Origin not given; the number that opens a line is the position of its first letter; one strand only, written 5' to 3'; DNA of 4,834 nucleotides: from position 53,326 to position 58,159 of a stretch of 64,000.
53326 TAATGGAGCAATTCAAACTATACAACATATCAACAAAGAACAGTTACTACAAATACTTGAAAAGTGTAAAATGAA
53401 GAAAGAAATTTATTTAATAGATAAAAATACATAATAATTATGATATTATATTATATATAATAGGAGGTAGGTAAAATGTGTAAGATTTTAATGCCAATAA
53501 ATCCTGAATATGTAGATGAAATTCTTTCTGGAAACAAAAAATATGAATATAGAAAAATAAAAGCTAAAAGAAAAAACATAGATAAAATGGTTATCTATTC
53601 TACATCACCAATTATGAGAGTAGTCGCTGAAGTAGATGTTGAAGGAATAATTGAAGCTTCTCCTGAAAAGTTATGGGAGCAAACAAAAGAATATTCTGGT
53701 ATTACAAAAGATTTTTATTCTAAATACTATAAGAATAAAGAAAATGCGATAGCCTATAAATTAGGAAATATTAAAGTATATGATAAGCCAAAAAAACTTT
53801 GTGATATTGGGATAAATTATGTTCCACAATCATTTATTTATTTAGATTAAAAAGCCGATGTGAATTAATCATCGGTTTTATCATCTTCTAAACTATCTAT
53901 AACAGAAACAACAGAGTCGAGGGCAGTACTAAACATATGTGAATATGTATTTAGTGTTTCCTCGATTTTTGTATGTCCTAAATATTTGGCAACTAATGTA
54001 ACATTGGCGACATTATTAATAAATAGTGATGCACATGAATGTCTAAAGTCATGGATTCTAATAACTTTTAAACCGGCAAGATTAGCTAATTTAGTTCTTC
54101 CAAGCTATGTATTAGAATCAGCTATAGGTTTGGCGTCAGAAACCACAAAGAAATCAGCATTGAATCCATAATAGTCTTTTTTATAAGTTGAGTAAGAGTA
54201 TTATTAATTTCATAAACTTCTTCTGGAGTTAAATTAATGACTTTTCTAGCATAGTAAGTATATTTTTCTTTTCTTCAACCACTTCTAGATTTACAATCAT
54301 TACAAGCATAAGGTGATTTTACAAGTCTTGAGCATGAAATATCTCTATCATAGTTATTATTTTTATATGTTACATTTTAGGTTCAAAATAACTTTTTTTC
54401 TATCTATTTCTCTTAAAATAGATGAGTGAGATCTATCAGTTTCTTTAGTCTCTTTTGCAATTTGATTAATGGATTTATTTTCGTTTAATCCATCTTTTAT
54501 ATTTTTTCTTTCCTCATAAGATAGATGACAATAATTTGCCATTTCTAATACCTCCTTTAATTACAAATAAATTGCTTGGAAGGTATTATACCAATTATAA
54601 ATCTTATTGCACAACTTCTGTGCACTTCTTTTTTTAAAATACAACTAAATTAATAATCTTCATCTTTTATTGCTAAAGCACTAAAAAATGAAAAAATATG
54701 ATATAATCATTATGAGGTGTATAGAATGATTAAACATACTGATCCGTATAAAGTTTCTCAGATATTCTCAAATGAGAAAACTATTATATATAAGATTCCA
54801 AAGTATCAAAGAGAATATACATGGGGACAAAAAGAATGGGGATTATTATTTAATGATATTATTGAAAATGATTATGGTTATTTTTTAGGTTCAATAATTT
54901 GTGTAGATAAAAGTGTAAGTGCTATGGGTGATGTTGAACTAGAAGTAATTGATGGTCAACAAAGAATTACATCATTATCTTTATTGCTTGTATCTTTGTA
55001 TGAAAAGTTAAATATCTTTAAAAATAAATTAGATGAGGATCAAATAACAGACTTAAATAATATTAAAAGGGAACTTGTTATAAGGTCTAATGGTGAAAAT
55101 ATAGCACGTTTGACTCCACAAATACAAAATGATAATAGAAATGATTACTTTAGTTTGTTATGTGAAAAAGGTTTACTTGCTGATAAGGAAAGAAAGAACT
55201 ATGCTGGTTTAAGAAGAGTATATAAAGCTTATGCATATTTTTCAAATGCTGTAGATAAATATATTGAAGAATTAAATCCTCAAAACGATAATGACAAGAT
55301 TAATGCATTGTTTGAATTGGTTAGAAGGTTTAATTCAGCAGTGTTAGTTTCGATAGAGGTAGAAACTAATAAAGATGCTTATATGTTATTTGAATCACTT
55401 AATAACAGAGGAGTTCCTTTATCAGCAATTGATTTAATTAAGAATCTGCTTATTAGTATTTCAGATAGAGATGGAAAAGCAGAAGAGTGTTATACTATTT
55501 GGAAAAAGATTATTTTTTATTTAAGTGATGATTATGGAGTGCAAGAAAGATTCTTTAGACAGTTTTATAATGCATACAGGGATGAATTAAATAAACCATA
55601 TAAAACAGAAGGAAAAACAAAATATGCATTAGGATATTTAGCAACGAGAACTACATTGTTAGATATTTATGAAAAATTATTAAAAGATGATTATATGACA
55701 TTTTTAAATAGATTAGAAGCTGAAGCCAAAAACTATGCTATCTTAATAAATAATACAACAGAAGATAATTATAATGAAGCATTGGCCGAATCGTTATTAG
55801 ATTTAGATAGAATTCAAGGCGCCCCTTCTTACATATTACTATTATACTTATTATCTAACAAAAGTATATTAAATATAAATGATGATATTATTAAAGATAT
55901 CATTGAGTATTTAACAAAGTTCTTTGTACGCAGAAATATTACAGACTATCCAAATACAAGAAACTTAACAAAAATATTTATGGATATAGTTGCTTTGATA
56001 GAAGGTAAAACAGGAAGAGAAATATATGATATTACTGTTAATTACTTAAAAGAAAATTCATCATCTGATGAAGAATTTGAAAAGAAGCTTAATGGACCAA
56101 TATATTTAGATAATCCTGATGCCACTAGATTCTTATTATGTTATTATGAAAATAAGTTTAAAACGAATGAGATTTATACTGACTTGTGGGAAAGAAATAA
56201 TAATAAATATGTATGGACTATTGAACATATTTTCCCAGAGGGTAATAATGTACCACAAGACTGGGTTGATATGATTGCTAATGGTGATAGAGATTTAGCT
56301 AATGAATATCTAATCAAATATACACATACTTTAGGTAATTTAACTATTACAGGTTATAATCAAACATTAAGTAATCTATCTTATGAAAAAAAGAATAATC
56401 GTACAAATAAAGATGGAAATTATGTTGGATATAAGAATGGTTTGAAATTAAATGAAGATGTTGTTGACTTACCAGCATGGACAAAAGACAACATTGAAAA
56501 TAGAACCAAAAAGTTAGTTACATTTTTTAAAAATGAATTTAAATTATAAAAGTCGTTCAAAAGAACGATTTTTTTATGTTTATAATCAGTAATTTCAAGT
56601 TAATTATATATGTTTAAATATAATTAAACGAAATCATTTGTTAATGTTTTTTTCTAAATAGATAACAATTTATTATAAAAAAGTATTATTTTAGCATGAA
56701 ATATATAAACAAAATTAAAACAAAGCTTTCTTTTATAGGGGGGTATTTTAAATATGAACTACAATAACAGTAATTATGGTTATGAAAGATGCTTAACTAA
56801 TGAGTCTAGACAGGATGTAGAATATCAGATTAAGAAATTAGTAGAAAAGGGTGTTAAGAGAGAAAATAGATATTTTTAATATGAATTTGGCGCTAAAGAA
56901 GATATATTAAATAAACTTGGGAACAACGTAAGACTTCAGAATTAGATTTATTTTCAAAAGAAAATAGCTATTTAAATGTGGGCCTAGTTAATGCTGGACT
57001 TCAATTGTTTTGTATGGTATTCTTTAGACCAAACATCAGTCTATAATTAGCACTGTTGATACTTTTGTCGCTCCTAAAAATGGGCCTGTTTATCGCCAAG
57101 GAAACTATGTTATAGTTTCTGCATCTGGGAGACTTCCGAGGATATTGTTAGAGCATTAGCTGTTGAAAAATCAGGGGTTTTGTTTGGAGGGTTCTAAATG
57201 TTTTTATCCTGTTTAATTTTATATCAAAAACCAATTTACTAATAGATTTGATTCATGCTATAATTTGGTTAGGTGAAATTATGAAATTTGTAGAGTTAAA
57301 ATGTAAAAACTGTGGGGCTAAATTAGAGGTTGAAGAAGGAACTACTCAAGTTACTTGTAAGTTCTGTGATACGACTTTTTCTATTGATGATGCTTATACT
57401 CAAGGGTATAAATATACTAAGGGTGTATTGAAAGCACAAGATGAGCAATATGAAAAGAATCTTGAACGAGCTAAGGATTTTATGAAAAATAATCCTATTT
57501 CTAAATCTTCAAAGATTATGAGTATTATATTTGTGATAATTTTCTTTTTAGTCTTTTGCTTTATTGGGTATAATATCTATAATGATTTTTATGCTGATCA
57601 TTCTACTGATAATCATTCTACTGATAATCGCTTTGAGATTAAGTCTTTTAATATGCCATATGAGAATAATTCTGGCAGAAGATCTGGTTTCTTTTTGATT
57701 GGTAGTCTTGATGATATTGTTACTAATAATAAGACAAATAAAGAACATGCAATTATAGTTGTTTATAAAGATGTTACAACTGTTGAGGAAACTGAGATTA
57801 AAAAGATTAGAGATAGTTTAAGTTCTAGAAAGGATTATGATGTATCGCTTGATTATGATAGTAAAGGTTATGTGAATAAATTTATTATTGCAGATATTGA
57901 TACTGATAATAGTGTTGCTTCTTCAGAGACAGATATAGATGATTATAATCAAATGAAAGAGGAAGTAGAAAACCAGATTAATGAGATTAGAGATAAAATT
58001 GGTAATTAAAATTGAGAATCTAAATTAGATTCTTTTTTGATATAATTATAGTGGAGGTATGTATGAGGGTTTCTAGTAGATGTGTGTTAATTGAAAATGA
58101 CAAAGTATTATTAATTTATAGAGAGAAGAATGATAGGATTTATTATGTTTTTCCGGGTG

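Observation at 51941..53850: PIN-GNAT-PUA-like fusion protein followed by a standalone ASCH protein: candidate modified-nucleic-acid-directed module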

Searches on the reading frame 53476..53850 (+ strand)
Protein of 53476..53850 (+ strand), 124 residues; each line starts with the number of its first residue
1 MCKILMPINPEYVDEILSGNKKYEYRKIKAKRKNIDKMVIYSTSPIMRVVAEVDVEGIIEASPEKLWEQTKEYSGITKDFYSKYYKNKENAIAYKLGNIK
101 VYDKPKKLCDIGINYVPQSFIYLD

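Call 3: search_protein_families(library=pfam, proteins=[window:53476-53850:+], max_evalue=1)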
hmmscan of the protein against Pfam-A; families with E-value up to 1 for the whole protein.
window:53476-53850:+ (124 aa): 1 family
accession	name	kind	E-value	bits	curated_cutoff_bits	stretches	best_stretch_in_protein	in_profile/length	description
PF04266.20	ASCH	-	3e-07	31.5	21.2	1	8-93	3-96/103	ASCH domain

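Call 4: search_protein_families(library=padloc, proteins=[window:53476-53850:+], max_evalue=1)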
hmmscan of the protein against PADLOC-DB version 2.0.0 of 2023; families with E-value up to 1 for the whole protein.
window:53476-53850:+ (124 aa): 4 families
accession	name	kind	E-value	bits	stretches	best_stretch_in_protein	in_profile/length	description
PDLC04425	PDC-M11B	-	5.1e-44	148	1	3-124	2-123/132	-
PDLC04424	PDC-M11B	-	6.2e-37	124.7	1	3-124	9-130/142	-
PDLC04423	PDC-M11B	-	1.8e-21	74.8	1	6-123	1-118/164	-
PDLC04893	PDC-S06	-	0.0096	12.3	1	17-76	304-363/862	-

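Call 5: search_protein_families(library=ncbifam, proteins=[window:53476-53850:+], max_evalue=1)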
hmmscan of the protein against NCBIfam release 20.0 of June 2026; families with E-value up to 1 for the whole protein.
window:53476-53850:+ (124 aa): 2 families
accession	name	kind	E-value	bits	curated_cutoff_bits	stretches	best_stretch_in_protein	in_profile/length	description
NF008917.0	PRK12279.1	equivalog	2.9e-09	36.6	526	1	4-123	191-310/311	50S ribosomal protein L22/unknown domain fusion protein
NF011060.0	PRK14491.1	equivalog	0.079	11.4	532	1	4-55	97-149/598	bifunctional molybdopterin-guanine dinucleotide biosynthesis adaptor protein MobB/molybdopterin molybdotransferase MoeA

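Call 11: find_homologous_proteins(query=window:53476-53850:+, max_evalue=0.001)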
Query window:53476-53850:+ (124 aa): 491 proteins with E <= 0.001 among 492 candidates; the best 120 are listed.
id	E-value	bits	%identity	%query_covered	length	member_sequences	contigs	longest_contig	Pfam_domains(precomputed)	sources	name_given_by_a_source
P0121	1.2e-74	266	99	100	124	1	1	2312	PF04266.21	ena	-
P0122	1.4e-74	266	99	100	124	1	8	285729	PF04266.21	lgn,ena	-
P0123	1.7e-74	266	99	100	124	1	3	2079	PF04266.21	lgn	-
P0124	1.7e-74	266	98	100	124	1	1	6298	PF04266.21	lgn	-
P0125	2.1e-74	265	99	100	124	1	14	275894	PF04266.21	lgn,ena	-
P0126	2.1e-74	265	99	100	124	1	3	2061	PF04266.21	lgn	-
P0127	2.2e-74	265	99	100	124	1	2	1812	PF04266.21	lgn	-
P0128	2.4e-74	265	99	100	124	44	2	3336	PF04266.21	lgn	-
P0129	2.4e-74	265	99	100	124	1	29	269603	PF04266.21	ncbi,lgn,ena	-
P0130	2.4e-74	265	99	100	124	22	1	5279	PF04266.21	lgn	-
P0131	2.7e-74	265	98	100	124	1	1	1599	PF04266.21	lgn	-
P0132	3.9e-74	265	98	100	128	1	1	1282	PF04266.21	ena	-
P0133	3.9e-74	264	99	100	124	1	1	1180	PF04266.21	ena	-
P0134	4.2e-74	264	99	100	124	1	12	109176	PF04266.21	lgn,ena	-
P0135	5.2e-74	264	99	100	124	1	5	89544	PF04266.21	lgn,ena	-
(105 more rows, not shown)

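Call 36: search_solved_structures(query=A3, max_evalue=10, show_alignments=3)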
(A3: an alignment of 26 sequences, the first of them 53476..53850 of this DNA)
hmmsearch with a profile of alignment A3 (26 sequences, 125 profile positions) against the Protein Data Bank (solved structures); distinct sequences matched with E-value up to 10: 13.
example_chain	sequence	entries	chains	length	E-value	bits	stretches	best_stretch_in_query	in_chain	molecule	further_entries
5gus_A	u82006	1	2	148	1e-19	74.3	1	5-123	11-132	Helix-turn-helix domain-containing protein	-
5guq_A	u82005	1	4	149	1e-19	74.3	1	5-123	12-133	Helix-turn-helix domain-containing protein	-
5y6c_A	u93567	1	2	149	5.7e-19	71.9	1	5-123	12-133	Helix-turn-helix domain-containing protein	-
5y6b_A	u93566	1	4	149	7.7e-19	71.5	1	5-123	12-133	Helix-turn-helix domain-containing protein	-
2kku_A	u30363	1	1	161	0.00068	23.2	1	36-111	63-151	Uncharacterized protein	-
5wx8_A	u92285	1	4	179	0.14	15.7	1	30-66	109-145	Immediate-early protein 2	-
1wk2_A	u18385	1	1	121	0.32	14.5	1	8-107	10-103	HYPOTHETICAL PROTEIN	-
2dp9_A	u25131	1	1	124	0.35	14.4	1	8-106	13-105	Hypothetical protein TTHA0113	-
5ebb_A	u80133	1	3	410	0.37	14.3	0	30-82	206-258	Acid sphingomyelinase-like phosphodiesterase 3a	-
5ebe_B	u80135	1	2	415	0.37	14.3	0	30-82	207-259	Acid sphingomyelinase-like phosphodiesterase 3a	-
5ebe_A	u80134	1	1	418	0.38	14.3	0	30-82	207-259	Acid sphingomyelinase-like phosphodiesterase 3a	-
3nrg_A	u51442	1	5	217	0.81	13.2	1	68-97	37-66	TetR family transcriptional regulator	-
7p8l_A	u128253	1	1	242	1.5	12.4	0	56-76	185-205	N-glycosylase/DNA lyase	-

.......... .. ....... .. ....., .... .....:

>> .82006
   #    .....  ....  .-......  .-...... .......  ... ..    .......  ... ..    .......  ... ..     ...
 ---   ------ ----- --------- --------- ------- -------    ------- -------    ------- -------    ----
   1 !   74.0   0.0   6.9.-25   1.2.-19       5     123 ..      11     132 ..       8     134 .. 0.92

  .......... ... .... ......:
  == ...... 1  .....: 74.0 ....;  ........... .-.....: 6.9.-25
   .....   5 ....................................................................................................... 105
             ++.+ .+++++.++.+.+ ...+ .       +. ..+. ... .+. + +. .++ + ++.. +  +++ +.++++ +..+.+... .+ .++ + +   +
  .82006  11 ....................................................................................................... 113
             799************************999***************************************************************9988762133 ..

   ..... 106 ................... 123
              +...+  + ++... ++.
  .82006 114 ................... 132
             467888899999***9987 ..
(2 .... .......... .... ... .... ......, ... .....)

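Call 79: find_related_loci(query=A3, collection=viral_contigs, flank=4000)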
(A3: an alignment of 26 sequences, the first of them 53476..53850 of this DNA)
Query A3 (124 aa) in viral_contigs; peptide patterns used: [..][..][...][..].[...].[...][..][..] (x = any residue, [..] = any of these).
112 stretches matched a pattern; 89 encode a relative of the query (tblastn E <= 1e-3); the best 80 are kept; 80 distinct loci.
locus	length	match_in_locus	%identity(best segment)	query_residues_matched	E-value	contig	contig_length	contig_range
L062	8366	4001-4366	59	1-123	3e-43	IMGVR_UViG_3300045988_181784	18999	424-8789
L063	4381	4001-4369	55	1-124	9e-43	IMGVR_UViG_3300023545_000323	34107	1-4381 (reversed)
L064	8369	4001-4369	52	1-124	4e-39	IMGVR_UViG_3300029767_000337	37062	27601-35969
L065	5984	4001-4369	52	1-124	2e-39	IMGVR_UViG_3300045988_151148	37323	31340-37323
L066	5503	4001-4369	46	2-123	9e-36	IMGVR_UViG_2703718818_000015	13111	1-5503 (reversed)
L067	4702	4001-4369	46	2-123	9e-36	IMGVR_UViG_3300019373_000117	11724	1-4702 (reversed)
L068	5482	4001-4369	46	2-123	9e-36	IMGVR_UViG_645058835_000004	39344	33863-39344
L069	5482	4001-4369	46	2-123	9e-36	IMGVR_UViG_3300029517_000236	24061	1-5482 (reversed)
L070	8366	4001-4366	54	1-123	1e-35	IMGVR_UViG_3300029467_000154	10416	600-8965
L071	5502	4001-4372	44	1-123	1e-33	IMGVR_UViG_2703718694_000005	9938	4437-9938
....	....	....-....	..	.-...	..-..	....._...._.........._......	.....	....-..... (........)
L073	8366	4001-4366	45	3-123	2e-33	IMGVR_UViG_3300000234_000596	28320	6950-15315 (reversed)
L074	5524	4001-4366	45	3-123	3e-33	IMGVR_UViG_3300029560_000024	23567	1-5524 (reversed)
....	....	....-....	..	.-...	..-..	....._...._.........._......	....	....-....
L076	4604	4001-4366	45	3-123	3e-33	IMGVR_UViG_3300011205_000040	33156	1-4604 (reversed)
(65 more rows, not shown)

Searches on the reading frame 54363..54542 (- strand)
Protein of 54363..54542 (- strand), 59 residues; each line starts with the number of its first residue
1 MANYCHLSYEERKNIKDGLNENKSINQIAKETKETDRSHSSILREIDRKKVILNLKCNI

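Call 77: search_protein_families(library=pfam, proteins=[window:54363-54542:-], max_evalue=0.001)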
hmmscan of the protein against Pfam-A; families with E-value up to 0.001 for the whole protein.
window:54363-54542:- (59 aa): 1 family
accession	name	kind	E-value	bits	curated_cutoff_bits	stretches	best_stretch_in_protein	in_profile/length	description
PF13936.12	HTH_38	-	9.9e-11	41.6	27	1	4-48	2-43/44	Helix-turn-helix domain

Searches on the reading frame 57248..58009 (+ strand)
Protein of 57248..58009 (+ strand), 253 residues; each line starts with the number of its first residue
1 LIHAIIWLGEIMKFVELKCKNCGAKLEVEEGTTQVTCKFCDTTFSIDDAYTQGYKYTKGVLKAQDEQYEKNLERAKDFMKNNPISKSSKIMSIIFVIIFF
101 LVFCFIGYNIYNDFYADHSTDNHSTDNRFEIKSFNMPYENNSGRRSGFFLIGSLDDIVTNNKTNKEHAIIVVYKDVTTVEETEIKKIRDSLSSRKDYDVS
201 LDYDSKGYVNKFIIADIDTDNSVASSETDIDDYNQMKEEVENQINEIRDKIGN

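Call 3: search_protein_families(library=pfam, proteins=[window:57248-58009:+], max_evalue=1)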
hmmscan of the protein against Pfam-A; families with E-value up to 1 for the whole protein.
window:57248-58009:+ (253 aa): 20 families
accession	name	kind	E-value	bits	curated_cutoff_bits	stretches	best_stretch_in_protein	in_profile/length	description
PF23547.1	Zn_ribbon_FGT1_1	-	0.001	19.1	27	1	15-42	1-28/35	FORGETTER1 first zinc ribbon domain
PF08271.17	Zn_Ribbon_TF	-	0.0031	17.5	29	1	18-40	2-25/43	TFIIB zinc-binding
PF07295.17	DUF1451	-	0.01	16.5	26.1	1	9-43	106-140/146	Zinc-ribbon containing domain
PF13717.11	Zn_ribbon_4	-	0.017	15.5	30.3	1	35-49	3-17/36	zinc-ribbon domain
PF06682.17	SARAF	-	0.021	15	30.8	1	62-125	131-191/333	SOCE-associated regulatory factor of calcium homoeostasis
PF07191.17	Zn_ribbon_6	-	0.041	14.3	25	1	18-46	2-28/67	Double zinc ribbon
PF22191.2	IBR_1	-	0.048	14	27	1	18-44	5-31/47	IBR domain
PF21344.3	Zn_ribbon_LysW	-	0.057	13.5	27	1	17-29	22-34/46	Alpha-aminoadipate carrier protein LysW-like, globular domain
PF24433.1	DUF7556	-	0.058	13.3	27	1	194-221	12-39/56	Family of unknown function (DUF7556)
PF01667.23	Ribosomal_S27e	-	0.065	13.4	24.5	1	13-43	4-35/55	Ribosomal protein S27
PF23906.1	DUF7248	-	0.067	13.6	27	1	82-111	4-33/58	Family of unknown function (DUF7248)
PF05810.19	NinF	-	0.076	13.4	27.5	1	18-30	1-13/25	NinF protein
PF24042.1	DUF7351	-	0.1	12.8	31.2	1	18-71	3-60/177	Domain of unknown function (DUF7351)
PF00001.26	7tm_1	-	0.13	12.1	30.5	1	81-115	192-226/260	7 transmembrane receptor (rhodopsin family)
PF04810.20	zf-Sec23_Sec24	-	0.15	12.6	25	1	18-50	3-39/39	Sec23/Sec24 zinc finger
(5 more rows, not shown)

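Call 78: search_protein_families(library=padloc, proteins=[window:57248-58009:+], max_evalue=0.001)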
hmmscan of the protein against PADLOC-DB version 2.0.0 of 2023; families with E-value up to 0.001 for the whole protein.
window:57248-58009:+ (253 aa): 0 families
